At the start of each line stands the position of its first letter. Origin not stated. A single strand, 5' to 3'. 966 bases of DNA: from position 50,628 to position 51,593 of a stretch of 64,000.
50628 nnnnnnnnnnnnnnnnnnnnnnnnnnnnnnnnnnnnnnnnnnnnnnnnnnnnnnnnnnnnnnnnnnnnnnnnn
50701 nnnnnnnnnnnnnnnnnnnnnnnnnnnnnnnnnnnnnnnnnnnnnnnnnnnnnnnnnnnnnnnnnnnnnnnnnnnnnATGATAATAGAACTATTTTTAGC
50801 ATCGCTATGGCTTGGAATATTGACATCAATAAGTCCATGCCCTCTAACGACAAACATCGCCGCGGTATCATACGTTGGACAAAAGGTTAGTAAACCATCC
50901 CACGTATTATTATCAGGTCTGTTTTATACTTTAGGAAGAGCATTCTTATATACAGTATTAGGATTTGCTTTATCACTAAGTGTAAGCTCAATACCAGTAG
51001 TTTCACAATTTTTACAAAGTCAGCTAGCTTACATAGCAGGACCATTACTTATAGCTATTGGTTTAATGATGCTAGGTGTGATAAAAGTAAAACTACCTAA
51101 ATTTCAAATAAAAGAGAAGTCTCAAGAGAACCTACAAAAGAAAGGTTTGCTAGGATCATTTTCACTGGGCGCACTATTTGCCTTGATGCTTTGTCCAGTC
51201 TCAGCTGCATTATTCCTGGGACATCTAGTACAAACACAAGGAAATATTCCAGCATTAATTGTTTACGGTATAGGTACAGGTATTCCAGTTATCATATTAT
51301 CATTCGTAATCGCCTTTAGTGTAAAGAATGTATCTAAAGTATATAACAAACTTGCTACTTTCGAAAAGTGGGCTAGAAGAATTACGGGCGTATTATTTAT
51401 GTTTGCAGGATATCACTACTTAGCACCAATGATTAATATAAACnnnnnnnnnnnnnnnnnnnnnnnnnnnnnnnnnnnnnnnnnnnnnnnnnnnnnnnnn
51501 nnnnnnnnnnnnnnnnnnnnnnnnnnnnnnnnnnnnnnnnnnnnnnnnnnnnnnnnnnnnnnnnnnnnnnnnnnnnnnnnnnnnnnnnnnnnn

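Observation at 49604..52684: ArsR-controlled thiol-redox operon containing a CcdA/DsbD-like domain fused to an ArsP/DUF318 permease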

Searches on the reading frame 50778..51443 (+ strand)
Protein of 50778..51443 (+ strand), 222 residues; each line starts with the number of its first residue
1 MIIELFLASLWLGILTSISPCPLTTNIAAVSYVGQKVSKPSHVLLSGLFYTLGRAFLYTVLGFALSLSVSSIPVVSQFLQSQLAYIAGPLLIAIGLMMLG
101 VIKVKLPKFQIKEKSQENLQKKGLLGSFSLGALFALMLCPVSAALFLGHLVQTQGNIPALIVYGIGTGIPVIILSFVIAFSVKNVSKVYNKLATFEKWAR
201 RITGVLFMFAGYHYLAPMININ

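Call 21: search_dna_similar(query=window:50778-51443:+, collection=plasmids, mode=protein, max_rows=25)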
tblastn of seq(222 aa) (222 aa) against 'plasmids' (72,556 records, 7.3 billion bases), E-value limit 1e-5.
Records with a match: 3; places in all: 3; records where one place covers at least 80% of the query: 3.
Best place of each record, by identity: <60% 3.
By first word of the organism name: Fulvitalea 1; Prevotella 1; Bacillus 1.
By predicted mobility (MOB-suite, as given by PLSDB): non-mobilizable 3.
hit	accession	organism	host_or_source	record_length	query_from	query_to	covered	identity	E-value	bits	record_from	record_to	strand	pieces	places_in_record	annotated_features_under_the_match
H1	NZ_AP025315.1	Fulvitalea axinellae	-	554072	7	216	95%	40.7%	3e-34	135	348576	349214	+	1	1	aromatic aminobenezylarsenical efflux permease ArsG family transporter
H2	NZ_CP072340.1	Prevotella nigrescens F0103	Homo sapiens,whole organism,human oral ...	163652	7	214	94%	37.2%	1e-28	119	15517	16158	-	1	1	aromatic aminobenezylarsenical efflux permease ArsG family transporter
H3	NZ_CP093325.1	Bacillus sp. N5-665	whole organism,peat soil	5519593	12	213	91%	30.3%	4e-8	60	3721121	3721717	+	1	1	none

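Call 22: get_annotated_region(hit=H1, flank=5000)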
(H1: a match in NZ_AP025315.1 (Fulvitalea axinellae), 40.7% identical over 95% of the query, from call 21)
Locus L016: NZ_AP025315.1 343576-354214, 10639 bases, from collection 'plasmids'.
description: Fulvitalea axinellae strain DSM 100852 plasmid pFA1, complete sequence
organism: Fulvitalea axinellae (NCBI taxid 1182444)
taxonomy: Bacteria; Bacteroidota; Cytophagia; Cytophagales; Persicobacteraceae; Fulvitalea; Fulvitalea axinellae
host: -; source: -; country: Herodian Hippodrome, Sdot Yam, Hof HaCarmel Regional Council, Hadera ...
typing (MOB-suite, as given by PLSDB): non-mobilizable
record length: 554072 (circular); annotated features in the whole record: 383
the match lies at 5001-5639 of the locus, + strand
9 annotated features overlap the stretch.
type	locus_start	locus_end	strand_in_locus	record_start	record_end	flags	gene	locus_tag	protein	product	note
CDS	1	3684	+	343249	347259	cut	-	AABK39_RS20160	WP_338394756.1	SUMF1/EgtB/PvdO family nonheme iron enzyme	-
CDS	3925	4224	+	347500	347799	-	-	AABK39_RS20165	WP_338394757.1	metalloregulator ArsR/SmtB family transcription factor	GO:0006355 - regulation of DNA-templated transcription [Evidence IEA]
CDS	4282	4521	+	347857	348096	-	-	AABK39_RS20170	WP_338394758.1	thioredoxin family protein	-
CDS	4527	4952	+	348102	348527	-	-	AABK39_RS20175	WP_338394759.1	nitrophenyl compound nitroreductase subunit ArsF family protein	-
CDS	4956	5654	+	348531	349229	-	-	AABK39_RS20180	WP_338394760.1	aromatic aminobenezylarsenical efflux permease ArsG family transporter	-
CDS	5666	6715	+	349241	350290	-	-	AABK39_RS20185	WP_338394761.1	permease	-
CDS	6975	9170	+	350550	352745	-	-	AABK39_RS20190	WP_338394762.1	glycoside hydrolase family 3 N-terminal domain-containing protein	GO:0005975 - carbohydrate metabolic process [Evidence IEA]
CDS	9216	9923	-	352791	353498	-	-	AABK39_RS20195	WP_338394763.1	response regulator transcription factor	-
CDS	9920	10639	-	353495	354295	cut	-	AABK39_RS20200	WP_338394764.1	histidine kinase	GO:0000160 - phosphorelay signal transduction system [Evidence IEA]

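Call 23: get_annotated_region(hit=H2, flank=5000)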
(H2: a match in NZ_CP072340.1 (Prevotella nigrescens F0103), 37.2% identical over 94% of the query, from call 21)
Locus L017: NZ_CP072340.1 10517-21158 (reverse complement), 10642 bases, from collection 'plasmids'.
description: Prevotella nigrescens F0103 plasmid unnamed, complete sequence
organism: Prevotella nigrescens F0103 (NCBI taxid 702439)
taxonomy: Bacteria; Bacteroidota; Bacteroidia; Bacteroidales; Prevotellaceae; Prevotella; Prevotella nigrescens; Prevotella nigrescens F0103
host: -; source: Homo sapiens,whole organism,human oral cavity; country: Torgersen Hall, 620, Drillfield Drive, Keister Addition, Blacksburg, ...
typing (MOB-suite, as given by PLSDB): non-mobilizable; mating-pair formation MPF_T
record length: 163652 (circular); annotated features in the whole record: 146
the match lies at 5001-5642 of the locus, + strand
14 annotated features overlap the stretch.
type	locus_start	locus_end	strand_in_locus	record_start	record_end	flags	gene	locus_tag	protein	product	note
CDS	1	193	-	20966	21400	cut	-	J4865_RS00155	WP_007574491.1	DUF3408 domain-containing protein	-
CDS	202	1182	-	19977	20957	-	-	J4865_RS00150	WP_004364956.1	toprim domain-containing protein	-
CDS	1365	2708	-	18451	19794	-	-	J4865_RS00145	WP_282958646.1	VapE domain-containing protein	-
CDS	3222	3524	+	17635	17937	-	-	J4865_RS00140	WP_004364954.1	helix-turn-helix domain-containing protein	-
CDS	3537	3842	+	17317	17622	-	-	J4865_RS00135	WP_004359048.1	helix-turn-helix domain-containing protein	-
CDS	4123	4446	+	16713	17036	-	-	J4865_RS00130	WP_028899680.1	winged helix-turn-helix domain-containing protein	-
CDS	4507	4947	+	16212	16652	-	-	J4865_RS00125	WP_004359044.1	nitrophenyl compound nitroreductase subunit ArsF family protein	-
CDS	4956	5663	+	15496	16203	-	-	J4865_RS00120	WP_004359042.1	aromatic aminobenezylarsenical efflux permease ArsG family transporter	-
CDS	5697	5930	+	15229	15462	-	-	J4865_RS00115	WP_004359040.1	thioredoxin family protein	-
CDS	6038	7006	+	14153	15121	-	-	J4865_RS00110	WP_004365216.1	permease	-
CDS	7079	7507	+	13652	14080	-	-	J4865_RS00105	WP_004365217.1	arsenate reductase ArsC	-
CDS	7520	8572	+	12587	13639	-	arsB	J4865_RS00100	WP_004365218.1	ACR3 family arsenite efflux transporter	GO:0046685 - response to arsenic-containing substance [Evidence IEA]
CDS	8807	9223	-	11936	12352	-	-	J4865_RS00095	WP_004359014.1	hypothetical protein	-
CDS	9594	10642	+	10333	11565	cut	-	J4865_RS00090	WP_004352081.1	site-specific integrase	GO:0015074 - DNA integration [Evidence IEA]; GO:0006310 - DNA recombination [Evidence IEA]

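Call 27: find_homologous_proteins(query=window:50778-51443:+, max_evalue=0.00001)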
Query seq(222 aa) (222 aa): 7100 proteins with E <= 0.00001 among 8000 candidates; the best 120 are listed.
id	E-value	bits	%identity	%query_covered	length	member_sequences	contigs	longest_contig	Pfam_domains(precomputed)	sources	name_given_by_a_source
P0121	1.8e-83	297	64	96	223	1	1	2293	PF02683.23,PF13386.13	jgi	jgi:cytochrome c biogenesis protein CcdA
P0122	3.0e-79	284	63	98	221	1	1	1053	PF13386.13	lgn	-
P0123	7.3e-79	282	61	97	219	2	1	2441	PF13386.13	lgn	-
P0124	2.7e-77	277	60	95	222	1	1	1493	PF02683.23,PF13386.13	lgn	-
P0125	1.2e-74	269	54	96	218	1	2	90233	PF02683.23,PF13386.13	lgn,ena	-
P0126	2.3e-74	268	59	100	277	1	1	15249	PF13386.13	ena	-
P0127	8.3e-73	263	56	95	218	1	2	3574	PF13386.13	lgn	-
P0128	1.6e-72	262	56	96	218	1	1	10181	PF02683.23,PF13386.13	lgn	-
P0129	2.5e-71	258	57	96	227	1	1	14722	PF13386.13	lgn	-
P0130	2.7e-71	258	56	95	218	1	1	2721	PF02683.23,PF13386.13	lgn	-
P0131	4.4e-71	257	55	97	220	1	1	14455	PF13386.13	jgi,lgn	-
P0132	5.9e-71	257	56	94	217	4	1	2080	PF13386.13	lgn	-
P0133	6.2e-71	257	55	95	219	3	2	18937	PF13386.13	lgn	-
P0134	7.4e-71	256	57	95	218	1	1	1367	PF13386.13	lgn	-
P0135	3.3e-70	254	57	93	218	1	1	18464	PF13386.13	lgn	-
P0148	2.0e-66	242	56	96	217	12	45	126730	PF02683.23,PF13386.13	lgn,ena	-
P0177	1.8e-59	219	53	94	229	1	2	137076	PF13386.13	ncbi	-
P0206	4.5e-56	208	49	96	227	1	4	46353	PF02683.23,PF13386.13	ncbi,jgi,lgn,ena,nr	ncbi:MAG: cytochrome C biogenesis protein [Candidatus Melainabacteria bacterium GWF2_37_15]|nr:MAG: 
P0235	2.9e-55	205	49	97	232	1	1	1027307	PF13386.13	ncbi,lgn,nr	ncbi:MAG: aromatic aminobenezylarsenical efflux permease ArsG family transporter [Candidatus Krumhol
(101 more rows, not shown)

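Call 48: search_solved_structures(query=A4, max_evalue=10, show_alignments=2)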
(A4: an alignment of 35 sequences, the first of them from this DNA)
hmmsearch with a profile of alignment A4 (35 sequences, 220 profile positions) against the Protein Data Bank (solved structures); distinct sequences matched with E-value up to 10: 1.
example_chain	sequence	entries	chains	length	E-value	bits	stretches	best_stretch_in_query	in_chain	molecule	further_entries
5vkv_A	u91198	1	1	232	0.0055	19.5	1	5-216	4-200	Cytochrome c-type biogenesis protein CcdA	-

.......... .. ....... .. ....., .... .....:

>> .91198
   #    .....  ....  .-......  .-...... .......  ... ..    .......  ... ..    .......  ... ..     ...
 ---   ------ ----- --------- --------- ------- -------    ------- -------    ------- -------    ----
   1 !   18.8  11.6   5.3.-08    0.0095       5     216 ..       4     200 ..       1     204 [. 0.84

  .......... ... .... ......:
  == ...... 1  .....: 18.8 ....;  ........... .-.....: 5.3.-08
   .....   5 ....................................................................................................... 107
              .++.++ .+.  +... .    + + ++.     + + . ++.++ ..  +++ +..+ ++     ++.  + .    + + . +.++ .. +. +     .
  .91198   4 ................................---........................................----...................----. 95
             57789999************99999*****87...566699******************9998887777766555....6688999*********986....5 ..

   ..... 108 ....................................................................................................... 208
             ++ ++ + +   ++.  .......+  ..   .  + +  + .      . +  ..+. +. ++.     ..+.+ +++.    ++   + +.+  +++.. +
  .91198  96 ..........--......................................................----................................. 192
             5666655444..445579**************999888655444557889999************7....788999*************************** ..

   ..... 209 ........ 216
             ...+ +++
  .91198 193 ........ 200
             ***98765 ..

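Call 49: search_protein_families(library=pfam, alignment_id=A4, max_evalue=0.01)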
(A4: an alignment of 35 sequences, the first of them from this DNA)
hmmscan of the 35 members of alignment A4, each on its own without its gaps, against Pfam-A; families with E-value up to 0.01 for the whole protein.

A. member 1, seq(222 aa): 2 families
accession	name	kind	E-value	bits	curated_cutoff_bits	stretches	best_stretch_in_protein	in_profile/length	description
PF13386.12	DsbD_2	-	7.7e-16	59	24.9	1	10-212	3-198/199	Cytochrome C biogenesis protein transmembrane region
PF02683.22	DsbD_TM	-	3.7e-12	46.4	27.1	1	6-176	5-183/219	Cytochrome C biogenesis protein transmembrane domain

B. families by the number of members that match (of 35 scanned): 7 families
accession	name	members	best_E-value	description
PF13386.12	DsbD_2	34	9.8e-23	Cytochrome C biogenesis protein transmembrane region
PF03596.19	Cad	16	3.9e-06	Cadmium resistance transporter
PF02683.22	DsbD_TM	14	3.7e-12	Cytochrome C biogenesis protein transmembrane domain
PF11139.14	SfLAP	4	8.8e-05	Sap, sulfolipid-1-addressing protein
PF18910.5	DUF5665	1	7.7e-05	Domain of unknown function (DUF5665)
PF14143.11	YrhC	1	0.0014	YrhC-like protein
PF03862.18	SpoVAC_SpoVAEB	1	0.0093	SpoVAC/SpoVAEB sporulation membrane protein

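Call 50: find_encoding_contigs(protein=P0235, flank=4000, max_places=1)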
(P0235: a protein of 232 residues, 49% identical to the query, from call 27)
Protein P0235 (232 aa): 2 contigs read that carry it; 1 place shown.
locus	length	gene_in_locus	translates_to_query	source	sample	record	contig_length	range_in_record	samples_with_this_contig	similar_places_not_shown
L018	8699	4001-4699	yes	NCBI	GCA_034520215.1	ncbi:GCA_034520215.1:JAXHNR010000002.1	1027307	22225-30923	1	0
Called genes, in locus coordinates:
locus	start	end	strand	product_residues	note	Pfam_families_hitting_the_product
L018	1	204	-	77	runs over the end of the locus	PF13192:Thioredoxin_3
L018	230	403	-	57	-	PF03773:ArsP_1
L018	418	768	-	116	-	PF12840:HTH_20 (weak), PF01022:HTH_5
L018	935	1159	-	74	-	-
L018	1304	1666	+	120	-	PF01022:HTH_5, PF12840:HTH_20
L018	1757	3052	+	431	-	PF03773:ArsP_1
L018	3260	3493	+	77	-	PF13192:Thioredoxin_3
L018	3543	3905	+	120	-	PF08859:DGC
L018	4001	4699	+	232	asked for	PF13386:DsbD_2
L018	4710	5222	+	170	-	-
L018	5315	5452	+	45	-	-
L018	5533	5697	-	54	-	-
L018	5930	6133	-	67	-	-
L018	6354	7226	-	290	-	PF00582:Usp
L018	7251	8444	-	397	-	PF13593:SBF_like, PF01758:SBF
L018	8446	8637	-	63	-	-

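Call 51: find_encoding_contigs(protein=P0148, flank=4000, max_places=1)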
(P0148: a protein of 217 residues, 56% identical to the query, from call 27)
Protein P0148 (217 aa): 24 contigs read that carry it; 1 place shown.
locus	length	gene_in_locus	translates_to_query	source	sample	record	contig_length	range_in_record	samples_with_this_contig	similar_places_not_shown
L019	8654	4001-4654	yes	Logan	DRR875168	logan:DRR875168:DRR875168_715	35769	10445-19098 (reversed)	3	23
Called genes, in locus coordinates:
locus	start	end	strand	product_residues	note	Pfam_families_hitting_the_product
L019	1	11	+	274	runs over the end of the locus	PF02673:BacA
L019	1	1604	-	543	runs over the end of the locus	PF00239:Resolvase, PF07508:Recombinase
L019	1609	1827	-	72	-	-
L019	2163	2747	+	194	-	-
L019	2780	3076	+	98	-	PF20331:DUF6626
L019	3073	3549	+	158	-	-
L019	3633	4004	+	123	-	-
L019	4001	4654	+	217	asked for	PF02683:DsbD_TM, PF13386:DsbD_2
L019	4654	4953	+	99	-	PF12840:HTH_20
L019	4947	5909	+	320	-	PF03773:ArsP_1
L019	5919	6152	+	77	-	PF13192:Thioredoxin_3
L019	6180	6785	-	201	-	PF00239:Resolvase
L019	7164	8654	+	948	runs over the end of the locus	PF03797:Autotransporter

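Call 52: find_encoding_contigs(protein=P0206, flank=4000, max_places=1)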
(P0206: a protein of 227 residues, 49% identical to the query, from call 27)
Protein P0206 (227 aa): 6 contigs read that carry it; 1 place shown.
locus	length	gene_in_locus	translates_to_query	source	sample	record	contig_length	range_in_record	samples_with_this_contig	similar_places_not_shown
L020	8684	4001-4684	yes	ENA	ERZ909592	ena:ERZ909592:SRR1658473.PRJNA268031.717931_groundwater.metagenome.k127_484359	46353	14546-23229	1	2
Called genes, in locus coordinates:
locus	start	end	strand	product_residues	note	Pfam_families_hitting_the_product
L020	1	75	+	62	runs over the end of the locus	-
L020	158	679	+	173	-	PF01464:SLT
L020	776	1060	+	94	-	PF01022:HTH_5, PF12840:HTH_20 (weak)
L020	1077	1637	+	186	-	PF02659:Mntp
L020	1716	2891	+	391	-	PF03773:ArsP_1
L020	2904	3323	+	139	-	PF01451:LMWPc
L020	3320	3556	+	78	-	PF13192:Thioredoxin_3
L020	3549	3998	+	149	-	-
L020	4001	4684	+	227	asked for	PF02683:DsbD_TM, PF13386:DsbD_2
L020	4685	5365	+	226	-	PF02663:FmdE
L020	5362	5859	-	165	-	PF00072:Response_reg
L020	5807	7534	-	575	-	PF01590:GAF (faint), PF02518:HATPase_c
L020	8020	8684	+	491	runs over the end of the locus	PF02310:B12-binding, PF04055:Radical_SAM, PF13282:DUF4070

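Call 53: find_encoding_contigs(protein=P0177, flank=4000, max_places=1)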
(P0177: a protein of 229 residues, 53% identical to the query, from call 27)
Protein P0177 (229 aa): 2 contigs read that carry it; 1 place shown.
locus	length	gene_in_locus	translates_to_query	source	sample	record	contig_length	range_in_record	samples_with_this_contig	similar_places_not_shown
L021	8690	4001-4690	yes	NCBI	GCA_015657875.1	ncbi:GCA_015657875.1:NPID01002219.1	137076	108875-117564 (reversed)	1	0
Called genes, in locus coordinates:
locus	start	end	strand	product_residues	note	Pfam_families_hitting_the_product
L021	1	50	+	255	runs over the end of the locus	PF01209:Ubie_methyltran (weak), PF13847:Methyltransf_31, PF08241:Methyltransf_11, PF08242:Methyltransf_12, PF13649:Methyltransf_25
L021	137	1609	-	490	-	PF25390:WD40_RLD, PF13540:RCC1_2, PF00415:RCC1, PF13540:RCC1_2, PF00415:RCC1, PF13540:RCC1_2 (weak), PF25390:WD40_RLD, PF00415:RCC1, +5 more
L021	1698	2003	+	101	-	PF01022:HTH_5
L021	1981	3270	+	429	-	PF03773:ArsP_1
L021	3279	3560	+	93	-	PF13192:Thioredoxin_3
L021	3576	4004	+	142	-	-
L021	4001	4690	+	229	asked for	PF13386:DsbD_2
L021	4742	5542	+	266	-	PF00753:Lactamase_B, PF23023:Anti-Pycsar_Apyc1, PF12706:Lactamase_B_2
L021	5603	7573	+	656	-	PF01640:Peptidase_C10, PF18962:Por_Secre_tail (faint)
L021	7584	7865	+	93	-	PF07876:Dabb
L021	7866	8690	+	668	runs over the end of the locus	PF01640:Peptidase_C10, PF18962:Por_Secre_tail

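Call 92: search_protein_families(library=ncbifam, proteins=[L018:4710-5219:+, L018:3543-3902:+, L019:3633-4001:+, L020:3549-3995:+, L021:3576-4001:+, L016:5666-6712:+, L017:6038-7003:+], max_evalue=0.001)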
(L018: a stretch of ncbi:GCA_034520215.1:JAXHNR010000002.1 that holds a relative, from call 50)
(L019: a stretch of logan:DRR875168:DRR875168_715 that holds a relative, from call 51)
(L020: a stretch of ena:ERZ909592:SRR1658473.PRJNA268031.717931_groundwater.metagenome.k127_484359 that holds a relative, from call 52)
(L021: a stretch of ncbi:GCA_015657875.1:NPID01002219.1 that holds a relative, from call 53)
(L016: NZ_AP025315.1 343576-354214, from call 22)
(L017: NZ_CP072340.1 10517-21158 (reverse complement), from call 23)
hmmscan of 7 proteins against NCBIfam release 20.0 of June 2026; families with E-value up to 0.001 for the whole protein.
L018:4710-5219:+ (170 aa): 1 family
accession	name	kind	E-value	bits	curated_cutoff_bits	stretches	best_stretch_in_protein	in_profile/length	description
NF040494.1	nitrored_ArsF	subfamily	3.6e-34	117.3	60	1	51-153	2-105/106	nitrophenyl compound nitroreductase subunit ArsF family protein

L018:3543-3902:+ (120 aa): 0 families

L019:3633-4001:+ (123 aa): 1 family
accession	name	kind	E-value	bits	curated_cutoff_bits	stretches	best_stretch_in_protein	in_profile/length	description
NF040494.1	nitrored_ArsF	subfamily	7.9e-25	87.3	60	1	26-118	1-105/106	nitrophenyl compound nitroreductase subunit ArsF family protein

L020:3549-3995:+ (149 aa): 1 family
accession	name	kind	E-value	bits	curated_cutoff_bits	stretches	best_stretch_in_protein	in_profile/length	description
NF040494.1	nitrored_ArsF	subfamily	3.1e-26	91.8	60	1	47-145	1-105/106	nitrophenyl compound nitroreductase subunit ArsF family protein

L021:3576-4001:+ (142 aa): 1 family
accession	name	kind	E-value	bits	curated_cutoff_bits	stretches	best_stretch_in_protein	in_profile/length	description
NF040494.1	nitrored_ArsF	subfamily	2e-29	102.1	60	1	32-135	1-105/106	nitrophenyl compound nitroreductase subunit ArsF family protein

L016:5666-6712:+ (349 aa): 2 families
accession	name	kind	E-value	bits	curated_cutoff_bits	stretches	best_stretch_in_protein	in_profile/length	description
NF040736.1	efflux_SaoE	equivalog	2.6e-37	128.9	325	1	71-347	23-298/352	efflux transporter SaoE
NF033936.1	CuZnOut_SO0444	equivalog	1.7e-28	99.8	300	2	210-348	177-314/351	SO_0444 family Cu/Zn efflux transporter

L017:6038-7003:+ (322 aa): 2 families
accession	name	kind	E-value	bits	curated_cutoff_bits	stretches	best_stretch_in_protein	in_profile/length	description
NF040736.1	efflux_SaoE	equivalog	1.3e-36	126.6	325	1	41-322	23-298/352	efflux transporter SaoE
NF033936.1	CuZnOut_SO0444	equivalog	1.6e-26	93.3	300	1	44-321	16-312/351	SO_0444 family Cu/Zn efflux transporter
